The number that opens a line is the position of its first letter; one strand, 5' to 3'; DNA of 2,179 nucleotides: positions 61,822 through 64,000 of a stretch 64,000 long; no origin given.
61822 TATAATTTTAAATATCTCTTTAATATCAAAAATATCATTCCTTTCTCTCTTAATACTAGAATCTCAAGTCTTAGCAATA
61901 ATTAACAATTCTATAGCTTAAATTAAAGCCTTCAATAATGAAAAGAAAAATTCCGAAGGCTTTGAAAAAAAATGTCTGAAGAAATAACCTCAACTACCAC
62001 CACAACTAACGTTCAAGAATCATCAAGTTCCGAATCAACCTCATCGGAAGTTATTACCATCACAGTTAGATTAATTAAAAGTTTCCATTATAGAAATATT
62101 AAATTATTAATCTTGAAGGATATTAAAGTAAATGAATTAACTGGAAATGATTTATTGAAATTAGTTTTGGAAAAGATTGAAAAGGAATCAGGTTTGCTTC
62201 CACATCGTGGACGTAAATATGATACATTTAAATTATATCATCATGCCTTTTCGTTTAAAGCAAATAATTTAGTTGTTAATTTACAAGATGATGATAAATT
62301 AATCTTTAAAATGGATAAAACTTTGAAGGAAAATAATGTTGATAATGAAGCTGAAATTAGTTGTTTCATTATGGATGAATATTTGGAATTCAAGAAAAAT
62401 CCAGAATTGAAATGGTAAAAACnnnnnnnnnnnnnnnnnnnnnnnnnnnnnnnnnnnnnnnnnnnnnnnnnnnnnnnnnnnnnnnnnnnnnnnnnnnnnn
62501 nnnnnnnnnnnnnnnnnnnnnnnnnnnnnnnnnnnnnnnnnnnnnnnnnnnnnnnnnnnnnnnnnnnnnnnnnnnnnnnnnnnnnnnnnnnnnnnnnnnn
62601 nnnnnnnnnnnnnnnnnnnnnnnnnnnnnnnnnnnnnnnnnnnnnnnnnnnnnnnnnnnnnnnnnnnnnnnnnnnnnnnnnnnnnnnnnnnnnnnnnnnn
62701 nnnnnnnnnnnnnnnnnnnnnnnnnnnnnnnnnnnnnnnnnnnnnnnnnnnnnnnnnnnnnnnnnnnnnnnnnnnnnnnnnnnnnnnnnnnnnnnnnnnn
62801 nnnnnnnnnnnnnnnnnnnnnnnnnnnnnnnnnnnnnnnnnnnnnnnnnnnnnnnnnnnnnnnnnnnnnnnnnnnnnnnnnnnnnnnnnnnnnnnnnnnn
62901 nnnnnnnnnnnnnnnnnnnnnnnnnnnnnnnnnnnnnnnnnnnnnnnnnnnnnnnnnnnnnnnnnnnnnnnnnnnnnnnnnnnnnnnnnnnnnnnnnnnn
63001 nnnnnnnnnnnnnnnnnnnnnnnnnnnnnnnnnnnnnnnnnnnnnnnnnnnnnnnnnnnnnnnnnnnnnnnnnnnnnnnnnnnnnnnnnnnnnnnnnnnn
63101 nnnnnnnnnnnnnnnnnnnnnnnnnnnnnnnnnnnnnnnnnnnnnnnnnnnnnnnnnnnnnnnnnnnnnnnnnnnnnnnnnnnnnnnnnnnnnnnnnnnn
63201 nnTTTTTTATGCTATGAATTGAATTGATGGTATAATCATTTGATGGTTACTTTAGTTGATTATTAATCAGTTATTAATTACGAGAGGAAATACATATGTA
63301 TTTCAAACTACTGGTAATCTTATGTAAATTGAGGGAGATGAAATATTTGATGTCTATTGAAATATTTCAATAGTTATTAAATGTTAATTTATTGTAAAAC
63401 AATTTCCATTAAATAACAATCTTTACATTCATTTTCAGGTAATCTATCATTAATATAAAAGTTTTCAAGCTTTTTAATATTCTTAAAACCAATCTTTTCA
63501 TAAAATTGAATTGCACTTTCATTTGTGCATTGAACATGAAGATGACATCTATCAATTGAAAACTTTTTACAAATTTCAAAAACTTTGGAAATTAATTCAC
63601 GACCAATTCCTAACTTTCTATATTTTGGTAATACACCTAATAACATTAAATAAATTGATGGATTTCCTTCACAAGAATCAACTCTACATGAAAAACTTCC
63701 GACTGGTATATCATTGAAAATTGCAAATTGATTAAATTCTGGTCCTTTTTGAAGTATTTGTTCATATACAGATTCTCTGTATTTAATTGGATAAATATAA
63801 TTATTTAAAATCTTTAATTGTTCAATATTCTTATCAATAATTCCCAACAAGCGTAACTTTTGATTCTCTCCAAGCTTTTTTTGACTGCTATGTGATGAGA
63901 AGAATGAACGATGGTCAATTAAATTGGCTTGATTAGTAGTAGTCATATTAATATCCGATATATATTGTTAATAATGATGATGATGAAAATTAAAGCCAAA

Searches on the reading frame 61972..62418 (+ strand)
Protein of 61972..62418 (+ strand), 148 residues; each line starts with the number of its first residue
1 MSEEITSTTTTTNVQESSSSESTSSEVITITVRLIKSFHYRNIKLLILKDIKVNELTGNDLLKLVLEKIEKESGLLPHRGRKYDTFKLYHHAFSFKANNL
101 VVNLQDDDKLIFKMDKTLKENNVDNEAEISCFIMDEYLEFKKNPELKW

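Call 3: search_protein_families(library=pfam, proteins=[window:61972-62418:+], max_evalue=1)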
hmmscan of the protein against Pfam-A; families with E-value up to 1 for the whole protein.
window:61972-62418:+ (148 aa): 4 families
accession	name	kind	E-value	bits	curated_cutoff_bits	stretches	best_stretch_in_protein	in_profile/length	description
PF10209.14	DUF2340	-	4.5e-43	146.9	25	1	30-148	1-120/120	Uncharacterized conserved protein (DUF2340)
PF23604.1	Ig_TRAPPC10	-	0.022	15.3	27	1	7-52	41-86/117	TRAPPC10-like, immunoglobulin-like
PF16978.11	CRIM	-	0.046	14.3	27.2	1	21-73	30-82/139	SAPK-interacting protein 1 (Sin1), middle CRIM domain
PF23156.1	DUF7054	-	0.08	13.4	27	1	42-97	17-67/85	Domain of unknown function (DUF7054)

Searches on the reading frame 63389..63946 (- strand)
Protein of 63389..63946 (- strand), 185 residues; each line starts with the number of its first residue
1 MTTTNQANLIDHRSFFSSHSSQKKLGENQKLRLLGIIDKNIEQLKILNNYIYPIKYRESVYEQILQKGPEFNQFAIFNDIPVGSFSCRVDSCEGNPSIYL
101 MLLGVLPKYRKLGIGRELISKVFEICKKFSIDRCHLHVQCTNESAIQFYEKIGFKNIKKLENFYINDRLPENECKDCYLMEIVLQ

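Call 3: search_protein_families(library=pfam, proteins=[window:63389-63946:-], max_evalue=1)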
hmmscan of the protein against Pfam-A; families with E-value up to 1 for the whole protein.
window:63389-63946:- (185 aa): 8 families
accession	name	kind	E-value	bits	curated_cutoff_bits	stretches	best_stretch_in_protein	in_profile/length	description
PF00583.31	Acetyltransf_1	-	2.2e-15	57.4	20.7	1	55-154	19-116/116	Acetyltransferase (GNAT) family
PF13508.13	Acetyltransf_7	-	2.4e-11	44.3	27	1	79-155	12-83/84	Acetyltransferase (GNAT) domain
PF13673.13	Acetyltransf_10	-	2.4e-11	44.1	23.6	1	56-159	18-112/128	Acetyltransferase (GNAT) domain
PF08445.16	FR47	-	1.8e-08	34.7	22.1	1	90-159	14-82/86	FR47-like protein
PF13420.13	Acetyltransf_4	-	3.2e-05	24.5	24.3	1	111-164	90-144/155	Acetyltransferase (GNAT) domain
PF13302.13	Acetyltransf_3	-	0.00089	20.4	25.4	1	68-155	51-138/138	Acetyltransferase (GNAT) domain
PF17013.11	Acetyltransf_15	-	0.023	14.5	35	1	97-157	74-139/210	Putative acetyl-transferase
PF13527.13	Acetyltransf_9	-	0.05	14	25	1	96-155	71-125/127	Acetyltransferase (GNAT) domain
